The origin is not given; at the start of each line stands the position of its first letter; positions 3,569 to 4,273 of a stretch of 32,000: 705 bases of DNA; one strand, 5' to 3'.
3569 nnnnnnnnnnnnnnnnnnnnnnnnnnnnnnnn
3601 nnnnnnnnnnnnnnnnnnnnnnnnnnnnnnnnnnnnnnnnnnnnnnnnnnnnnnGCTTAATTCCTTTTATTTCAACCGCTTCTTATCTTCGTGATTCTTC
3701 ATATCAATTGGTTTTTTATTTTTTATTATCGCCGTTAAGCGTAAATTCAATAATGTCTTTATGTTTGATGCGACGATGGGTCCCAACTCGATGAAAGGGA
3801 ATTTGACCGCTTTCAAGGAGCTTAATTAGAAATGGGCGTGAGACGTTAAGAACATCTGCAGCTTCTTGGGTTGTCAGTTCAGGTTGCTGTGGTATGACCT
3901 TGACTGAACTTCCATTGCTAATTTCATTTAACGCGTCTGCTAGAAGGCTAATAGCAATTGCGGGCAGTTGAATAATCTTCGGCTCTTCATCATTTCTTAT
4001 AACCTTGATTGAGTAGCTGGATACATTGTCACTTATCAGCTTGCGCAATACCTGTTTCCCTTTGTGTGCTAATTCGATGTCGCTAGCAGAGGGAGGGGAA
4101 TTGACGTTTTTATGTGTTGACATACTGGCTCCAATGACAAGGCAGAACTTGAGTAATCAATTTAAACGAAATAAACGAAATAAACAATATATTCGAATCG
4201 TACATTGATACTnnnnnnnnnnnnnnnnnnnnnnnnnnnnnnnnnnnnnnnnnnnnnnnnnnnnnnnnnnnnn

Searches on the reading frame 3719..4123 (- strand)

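Call 76: search_protein_families(library=pfam, proteins=[window:3719-4123:-], max_evalue=0.001)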
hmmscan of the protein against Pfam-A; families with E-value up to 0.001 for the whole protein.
window:3719-4123:- (135 aa): 1 family
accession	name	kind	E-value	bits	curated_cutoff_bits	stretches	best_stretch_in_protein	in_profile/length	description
PF12728.13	HTH_17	-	8.4e-13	48.8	27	1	83-127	2-46/51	Helix-turn-helix domain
